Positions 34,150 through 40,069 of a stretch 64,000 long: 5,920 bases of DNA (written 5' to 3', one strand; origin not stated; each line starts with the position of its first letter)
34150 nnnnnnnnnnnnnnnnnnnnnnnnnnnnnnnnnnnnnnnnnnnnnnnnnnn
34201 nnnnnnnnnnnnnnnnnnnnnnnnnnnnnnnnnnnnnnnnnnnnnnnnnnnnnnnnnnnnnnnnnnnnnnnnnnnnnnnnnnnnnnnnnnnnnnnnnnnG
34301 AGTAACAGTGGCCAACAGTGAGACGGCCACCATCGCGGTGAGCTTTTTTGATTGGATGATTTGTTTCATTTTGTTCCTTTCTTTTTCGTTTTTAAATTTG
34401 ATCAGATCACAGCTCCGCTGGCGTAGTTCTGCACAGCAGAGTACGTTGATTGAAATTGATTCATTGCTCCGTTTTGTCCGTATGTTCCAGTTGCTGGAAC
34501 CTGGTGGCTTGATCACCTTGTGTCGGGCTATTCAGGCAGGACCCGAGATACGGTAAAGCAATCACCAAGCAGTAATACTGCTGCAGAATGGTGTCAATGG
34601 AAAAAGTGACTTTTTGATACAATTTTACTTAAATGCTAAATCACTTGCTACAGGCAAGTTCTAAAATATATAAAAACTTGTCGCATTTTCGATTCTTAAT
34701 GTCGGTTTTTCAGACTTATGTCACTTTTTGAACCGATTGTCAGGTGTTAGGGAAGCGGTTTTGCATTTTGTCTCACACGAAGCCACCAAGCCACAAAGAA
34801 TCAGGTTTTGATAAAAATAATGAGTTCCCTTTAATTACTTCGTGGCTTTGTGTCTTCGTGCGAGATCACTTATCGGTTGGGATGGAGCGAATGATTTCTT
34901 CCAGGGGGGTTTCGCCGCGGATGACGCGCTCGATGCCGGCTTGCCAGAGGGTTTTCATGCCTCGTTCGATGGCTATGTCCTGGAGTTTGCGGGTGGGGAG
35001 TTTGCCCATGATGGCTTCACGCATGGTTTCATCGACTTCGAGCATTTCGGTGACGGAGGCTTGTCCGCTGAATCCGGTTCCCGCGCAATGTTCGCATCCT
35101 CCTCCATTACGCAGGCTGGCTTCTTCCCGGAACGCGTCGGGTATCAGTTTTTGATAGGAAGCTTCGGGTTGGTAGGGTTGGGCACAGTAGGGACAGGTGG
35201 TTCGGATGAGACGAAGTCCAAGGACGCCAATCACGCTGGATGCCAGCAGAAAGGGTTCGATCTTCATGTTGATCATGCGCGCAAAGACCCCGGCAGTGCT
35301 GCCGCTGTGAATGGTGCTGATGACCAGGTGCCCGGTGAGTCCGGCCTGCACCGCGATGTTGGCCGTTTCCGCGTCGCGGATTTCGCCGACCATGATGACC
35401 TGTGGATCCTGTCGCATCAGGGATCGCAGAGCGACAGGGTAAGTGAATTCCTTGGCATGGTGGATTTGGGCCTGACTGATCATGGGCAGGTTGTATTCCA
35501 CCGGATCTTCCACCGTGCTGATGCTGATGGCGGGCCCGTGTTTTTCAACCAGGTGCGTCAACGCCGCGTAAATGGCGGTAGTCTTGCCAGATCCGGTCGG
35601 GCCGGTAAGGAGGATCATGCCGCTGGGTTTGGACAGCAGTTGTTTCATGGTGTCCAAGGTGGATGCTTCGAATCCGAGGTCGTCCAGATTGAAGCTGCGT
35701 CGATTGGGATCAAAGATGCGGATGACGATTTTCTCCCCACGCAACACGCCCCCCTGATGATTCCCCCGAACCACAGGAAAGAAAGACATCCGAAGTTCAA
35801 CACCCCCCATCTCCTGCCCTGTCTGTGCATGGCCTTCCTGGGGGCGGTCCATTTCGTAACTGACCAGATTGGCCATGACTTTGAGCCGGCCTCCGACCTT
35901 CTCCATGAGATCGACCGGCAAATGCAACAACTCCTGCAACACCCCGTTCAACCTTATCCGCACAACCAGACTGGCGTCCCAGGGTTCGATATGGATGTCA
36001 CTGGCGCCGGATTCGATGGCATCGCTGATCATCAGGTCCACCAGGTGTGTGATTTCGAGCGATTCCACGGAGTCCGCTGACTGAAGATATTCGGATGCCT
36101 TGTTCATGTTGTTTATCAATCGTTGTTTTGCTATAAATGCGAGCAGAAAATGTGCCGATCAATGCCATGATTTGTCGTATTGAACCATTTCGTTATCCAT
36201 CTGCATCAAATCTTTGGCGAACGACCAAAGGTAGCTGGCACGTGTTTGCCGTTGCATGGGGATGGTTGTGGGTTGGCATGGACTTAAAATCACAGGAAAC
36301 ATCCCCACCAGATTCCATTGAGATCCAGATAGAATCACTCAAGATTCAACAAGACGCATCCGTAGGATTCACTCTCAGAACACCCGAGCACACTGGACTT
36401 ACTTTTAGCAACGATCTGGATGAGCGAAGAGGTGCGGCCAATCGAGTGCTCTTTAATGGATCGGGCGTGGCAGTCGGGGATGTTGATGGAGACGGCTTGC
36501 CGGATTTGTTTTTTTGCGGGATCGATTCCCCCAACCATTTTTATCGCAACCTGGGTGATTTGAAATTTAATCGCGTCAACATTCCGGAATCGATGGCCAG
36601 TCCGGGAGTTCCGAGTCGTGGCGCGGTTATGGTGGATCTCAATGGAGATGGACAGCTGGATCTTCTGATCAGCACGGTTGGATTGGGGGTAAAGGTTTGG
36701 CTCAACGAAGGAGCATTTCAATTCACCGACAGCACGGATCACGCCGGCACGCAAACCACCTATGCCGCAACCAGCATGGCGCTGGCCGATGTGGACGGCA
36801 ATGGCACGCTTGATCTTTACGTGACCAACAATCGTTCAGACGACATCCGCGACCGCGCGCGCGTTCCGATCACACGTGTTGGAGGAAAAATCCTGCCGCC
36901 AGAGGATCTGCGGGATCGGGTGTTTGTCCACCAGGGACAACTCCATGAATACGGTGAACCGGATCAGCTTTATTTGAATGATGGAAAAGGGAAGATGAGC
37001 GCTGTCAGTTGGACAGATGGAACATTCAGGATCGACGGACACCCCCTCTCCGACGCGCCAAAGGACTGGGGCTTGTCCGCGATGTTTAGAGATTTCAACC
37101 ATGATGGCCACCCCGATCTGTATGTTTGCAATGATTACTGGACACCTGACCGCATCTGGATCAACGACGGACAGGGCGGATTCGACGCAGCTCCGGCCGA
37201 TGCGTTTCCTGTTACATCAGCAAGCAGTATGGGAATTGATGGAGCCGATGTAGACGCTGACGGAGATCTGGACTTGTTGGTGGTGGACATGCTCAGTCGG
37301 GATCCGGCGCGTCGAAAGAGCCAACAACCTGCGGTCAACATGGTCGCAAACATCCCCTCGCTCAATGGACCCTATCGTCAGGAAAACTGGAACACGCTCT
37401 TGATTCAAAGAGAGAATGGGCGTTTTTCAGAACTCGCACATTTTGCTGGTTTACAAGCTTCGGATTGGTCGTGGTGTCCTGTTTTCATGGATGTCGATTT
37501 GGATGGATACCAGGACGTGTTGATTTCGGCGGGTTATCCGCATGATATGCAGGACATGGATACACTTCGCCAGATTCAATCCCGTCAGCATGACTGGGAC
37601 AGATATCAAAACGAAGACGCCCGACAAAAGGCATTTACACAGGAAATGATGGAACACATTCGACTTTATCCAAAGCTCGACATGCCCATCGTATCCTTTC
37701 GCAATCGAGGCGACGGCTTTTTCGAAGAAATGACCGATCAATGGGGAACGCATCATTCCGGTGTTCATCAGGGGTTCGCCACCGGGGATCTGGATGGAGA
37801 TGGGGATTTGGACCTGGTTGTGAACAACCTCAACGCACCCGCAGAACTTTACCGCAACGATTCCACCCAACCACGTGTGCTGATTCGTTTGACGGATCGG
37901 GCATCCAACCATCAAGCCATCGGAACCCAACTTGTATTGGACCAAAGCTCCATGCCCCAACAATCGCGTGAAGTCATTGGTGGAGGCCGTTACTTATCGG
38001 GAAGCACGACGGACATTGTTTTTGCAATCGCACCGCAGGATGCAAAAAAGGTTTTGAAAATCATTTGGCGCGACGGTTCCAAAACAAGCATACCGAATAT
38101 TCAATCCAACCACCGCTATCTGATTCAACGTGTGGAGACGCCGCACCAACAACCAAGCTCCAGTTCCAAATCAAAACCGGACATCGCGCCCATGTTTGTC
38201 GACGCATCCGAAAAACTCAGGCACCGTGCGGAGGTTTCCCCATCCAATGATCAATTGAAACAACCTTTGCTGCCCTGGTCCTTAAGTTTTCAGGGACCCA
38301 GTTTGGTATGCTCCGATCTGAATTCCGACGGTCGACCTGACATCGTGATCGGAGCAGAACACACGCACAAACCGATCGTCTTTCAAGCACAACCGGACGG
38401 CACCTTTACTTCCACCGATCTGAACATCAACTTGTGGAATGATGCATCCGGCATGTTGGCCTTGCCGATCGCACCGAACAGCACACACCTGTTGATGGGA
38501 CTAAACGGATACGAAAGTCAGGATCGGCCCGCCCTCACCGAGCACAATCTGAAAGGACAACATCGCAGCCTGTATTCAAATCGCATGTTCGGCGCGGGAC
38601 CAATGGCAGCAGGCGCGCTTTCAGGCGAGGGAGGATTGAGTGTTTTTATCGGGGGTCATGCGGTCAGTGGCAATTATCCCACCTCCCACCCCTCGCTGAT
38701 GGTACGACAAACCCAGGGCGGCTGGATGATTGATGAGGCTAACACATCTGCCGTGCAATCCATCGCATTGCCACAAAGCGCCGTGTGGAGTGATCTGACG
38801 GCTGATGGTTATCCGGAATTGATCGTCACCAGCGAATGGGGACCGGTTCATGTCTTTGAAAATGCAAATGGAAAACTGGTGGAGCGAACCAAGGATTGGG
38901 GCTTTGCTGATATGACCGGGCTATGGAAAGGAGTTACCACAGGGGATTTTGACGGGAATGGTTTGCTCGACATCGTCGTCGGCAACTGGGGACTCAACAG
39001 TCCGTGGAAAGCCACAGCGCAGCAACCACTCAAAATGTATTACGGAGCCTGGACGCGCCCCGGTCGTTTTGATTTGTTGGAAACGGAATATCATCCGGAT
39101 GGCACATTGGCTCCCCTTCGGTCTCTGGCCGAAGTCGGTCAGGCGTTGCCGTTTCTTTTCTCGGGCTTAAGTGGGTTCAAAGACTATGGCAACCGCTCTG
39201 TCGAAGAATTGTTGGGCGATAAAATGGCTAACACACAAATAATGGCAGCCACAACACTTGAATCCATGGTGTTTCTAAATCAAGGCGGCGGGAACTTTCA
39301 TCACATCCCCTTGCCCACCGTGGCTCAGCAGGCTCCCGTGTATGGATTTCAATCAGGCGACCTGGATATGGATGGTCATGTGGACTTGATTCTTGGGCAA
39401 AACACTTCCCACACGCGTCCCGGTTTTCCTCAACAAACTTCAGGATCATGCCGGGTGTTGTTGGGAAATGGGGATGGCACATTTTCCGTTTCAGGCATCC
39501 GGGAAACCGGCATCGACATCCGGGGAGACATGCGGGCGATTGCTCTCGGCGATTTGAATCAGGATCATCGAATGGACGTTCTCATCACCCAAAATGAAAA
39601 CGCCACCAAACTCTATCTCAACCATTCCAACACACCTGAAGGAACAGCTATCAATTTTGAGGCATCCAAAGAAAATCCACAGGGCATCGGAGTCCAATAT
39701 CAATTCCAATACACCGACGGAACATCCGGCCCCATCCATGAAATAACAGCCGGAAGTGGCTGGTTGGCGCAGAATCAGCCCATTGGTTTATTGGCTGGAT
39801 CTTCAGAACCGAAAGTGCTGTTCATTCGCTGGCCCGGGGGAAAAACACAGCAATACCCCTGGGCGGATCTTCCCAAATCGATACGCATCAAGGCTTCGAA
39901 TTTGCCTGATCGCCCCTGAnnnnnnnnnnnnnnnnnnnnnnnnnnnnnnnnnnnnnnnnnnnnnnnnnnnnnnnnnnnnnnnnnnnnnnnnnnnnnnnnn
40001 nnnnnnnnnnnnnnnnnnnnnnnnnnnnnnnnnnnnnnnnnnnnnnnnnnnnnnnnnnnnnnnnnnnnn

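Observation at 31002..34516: AT-rich three-gene islet: two paralogous anchored proteins plus a Trp-rich protein, none assignable to a known family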

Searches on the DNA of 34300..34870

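Call 74: search_rna_families(source=window, start=34300, end=34870, threshold=evalue, max_evalue=1)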
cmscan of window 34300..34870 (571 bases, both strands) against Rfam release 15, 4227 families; matches with E-value up to 1: 1.
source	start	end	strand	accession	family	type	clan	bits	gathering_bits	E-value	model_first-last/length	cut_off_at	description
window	34773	34863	+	RF03325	mir-4872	Gene; miRNA;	-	19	58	0.34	1-76/76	no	mir-4872 microRNA precursor family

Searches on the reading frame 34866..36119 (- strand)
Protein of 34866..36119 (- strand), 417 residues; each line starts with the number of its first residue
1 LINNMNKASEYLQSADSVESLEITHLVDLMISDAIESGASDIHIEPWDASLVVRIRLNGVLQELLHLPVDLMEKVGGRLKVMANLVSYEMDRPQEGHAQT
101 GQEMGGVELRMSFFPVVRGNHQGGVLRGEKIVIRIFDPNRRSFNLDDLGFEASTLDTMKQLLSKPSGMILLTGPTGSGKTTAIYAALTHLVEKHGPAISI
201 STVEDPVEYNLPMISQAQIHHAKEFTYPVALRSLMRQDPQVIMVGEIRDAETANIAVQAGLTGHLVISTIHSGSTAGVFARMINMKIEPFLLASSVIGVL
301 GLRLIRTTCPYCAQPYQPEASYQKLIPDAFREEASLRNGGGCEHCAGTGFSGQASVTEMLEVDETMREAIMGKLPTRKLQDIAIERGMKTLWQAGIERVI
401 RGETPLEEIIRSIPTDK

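Call 3: search_protein_families(library=pfam, proteins=[window:34866-36119:-], max_evalue=1)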
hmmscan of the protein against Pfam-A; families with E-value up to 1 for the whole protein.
window:34866-36119:- (417 aa): 25 families
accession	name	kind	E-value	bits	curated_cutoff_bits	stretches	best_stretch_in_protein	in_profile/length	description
PF00437.27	T2SSE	-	1.1e-101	340.7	24.9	1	22-411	7-370/370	Type II/IV secretion system protein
PF13555.12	AAA_29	-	8e-05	22.8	27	1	156-191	13-47/61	P-loop containing region of AAA domain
PF13191.12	AAA_16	-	0.00018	22.5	32.6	1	162-204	16-62/167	AAA ATPase domain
PF13604.12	AAA_30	-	0.0002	21.6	27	1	156-199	8-50/191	AAA domain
PF25199.1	nSTAND_NTPase5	-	0.00047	20.4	34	1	162-197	37-72/145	Novel STAND NTPase 5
PF20720.3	nSTAND3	-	0.00059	20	27.2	1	155-206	7-57/155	Novel STAND NTPase 3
PF13401.12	AAA_22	-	0.0016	19.2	27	1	166-201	5-35/130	AAA domain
PF13476.12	AAA_23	-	0.0048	18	27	1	165-185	18-38/201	AAA domain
PF12775.13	AAA_7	-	0.0067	16.4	25.8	1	157-193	24-60/181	P-loop containing dynein motor region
PF00270.35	DEAD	-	0.012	15.7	26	1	158-195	8-45/167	DEAD/DEAH box helicase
PF13245.12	AAA_19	-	0.014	16.1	25.1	1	166-194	11-39/134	AAA domain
PF13086.12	AAA_11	-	0.027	14.7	27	1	152-193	4-44/257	AAA domain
PF13173.12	AAA_14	-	0.032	14.7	27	1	168-281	4-105/129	AAA domain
PF00004.35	AAA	-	0.061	14.2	21.2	1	169-194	1-23/131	ATPase family associated with various cellular activities (AAA)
PF00448.28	SRP54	-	0.074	13.1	22.7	1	168-201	3-35/196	SRP54-type protein, GTPase domain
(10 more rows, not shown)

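Call 4: search_protein_families(library=ncbifam, proteins=[window:34866-36119:-], max_evalue=1)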
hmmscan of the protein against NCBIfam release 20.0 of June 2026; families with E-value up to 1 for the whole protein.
window:34866-36119:- (417 aa): 30 families (the best 25 are shown)
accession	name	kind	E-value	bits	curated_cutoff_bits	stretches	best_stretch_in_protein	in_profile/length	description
TIGR02533.1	type_II_gspE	equivalog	3.2e-119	398.8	630.25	1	15-411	101-484/486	type II secretion system ATPase GspE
TIGR02538.1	type_IV_pilB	equivalog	4.9e-113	378.7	675.65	1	13-412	171-561/564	type IV-A pilus assembly ATPase PilB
NF053534.1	T4PilAsmATPsTfpB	equivalog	4.8e-106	355.4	850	1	18-414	196-583/584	type IV pilus assembly ATPase TfpB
NF007755.0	PRK10436.1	equivalog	2.4e-102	343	617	1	7-413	69-459/465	type II secretion system protein GspE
NF041000.1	ATPase_ComGA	equivalog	1.2e-62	211.3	300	1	30-306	3-266/267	competence type IV pilus ATPase ComGA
TIGR01420.1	pilT_fam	subfamily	1.4e-38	133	319.1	1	30-285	5-242/343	PilT/PilU family type 4a pilus ATPase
TIGR02525.1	plasmid_TraJ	equivalog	5.2e-24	84.9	368.3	1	156-285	140-272/372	plasmid transfer ATPase TraJ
TIGR02524.1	dot_icm_DotB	equivalog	7.3e-18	64.9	463.3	1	163-283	131-257/358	Dot/Icm type IV secretion system ATPase DotB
NF058587.1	archaellum_moto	equivalog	1.1e-13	50.8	550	1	169-285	278-396/527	archaellum flagellar ATPase motor FlaI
TIGR02782.1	TrbB_P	equivalog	1.4e-11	44.2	304.55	1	154-282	125-252/303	P-type conjugative transfer ATPase TrbB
TIGR02788.1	VirB11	equivalog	2.8e-11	43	249.95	1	168-286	146-266/308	P-type DNA transfer ATPase VirB11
NF010407.0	PRK13833.1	subfamily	2.5e-10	40.3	499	1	169-285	147-262/323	conjugal transfer protein TrbB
NF010469.0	PRK13894.1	subfamily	6.1e-10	38.9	508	1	168-282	151-264/320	conjugal transfer ATPase TrbB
NF053672.1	bindosome_BasE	exception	2.3e-09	36.5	1000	1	162-283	266-389/512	bindosome assembly system ATPase subunit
TIGR03819.1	heli_sec_ATPase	hypoth_equivalog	3.1e-09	36.5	373.15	1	128-283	139-298/340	TadA family conjugal transfer-associated ATPase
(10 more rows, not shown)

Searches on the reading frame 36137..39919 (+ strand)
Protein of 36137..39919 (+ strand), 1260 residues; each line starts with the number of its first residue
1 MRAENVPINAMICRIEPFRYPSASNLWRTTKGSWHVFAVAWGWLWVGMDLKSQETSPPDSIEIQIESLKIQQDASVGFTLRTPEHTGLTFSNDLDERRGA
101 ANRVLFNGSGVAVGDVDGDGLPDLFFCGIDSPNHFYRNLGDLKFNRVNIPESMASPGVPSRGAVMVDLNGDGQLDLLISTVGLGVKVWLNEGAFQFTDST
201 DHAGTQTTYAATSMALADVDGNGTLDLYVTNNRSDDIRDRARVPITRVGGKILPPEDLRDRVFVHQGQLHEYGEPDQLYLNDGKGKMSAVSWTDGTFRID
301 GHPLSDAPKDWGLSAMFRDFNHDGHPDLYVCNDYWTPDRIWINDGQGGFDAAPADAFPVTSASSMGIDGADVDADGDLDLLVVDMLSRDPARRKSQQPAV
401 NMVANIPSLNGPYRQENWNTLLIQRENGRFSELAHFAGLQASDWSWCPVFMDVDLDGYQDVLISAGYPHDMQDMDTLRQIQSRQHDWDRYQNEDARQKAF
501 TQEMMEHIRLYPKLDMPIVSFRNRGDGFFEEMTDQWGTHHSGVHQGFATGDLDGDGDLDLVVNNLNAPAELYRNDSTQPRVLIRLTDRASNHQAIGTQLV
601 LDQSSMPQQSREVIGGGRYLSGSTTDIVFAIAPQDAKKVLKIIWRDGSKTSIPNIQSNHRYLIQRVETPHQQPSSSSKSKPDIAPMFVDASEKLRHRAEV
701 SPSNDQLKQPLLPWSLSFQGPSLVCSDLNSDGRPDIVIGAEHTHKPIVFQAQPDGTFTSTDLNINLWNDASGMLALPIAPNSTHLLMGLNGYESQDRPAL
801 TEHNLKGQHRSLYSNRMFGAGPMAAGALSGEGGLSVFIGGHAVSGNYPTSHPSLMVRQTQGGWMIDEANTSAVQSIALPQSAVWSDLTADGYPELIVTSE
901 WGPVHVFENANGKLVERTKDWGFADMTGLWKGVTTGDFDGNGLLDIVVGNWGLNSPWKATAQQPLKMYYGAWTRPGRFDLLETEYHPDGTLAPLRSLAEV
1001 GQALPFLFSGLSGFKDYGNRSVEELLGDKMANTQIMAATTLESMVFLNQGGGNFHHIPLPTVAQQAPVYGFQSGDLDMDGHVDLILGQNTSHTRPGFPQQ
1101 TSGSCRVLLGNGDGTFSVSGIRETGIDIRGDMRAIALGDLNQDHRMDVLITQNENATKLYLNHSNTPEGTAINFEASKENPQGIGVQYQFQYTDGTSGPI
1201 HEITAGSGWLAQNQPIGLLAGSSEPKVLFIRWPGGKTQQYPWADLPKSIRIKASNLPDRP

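Call 70: search_protein_families(library=pfam, proteins=[window:36137-39919:+], max_evalue=0.001)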
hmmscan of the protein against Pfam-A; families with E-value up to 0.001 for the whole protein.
window:36137-39919:+ (1260 aa): 4 families
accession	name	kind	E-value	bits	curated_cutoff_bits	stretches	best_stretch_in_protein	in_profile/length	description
PF13517.12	FG-GAP_3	-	9.2e-75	247.6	26.9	8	115-178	1-61/61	FG-GAP-like repeat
PF01839.29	FG-GAP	-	2.8e-37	126.5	22.1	1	547-567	5-25/37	FG-GAP repeat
PF07593.17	UnbV_ASPIC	-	2.1e-11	44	23.4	1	594-661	1-67/68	ASPIC and UnbV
PF16743.10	PliI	-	0.00059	20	27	0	163-199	62-98/123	Periplasmic lysozyme inhibitor of I-type lysozyme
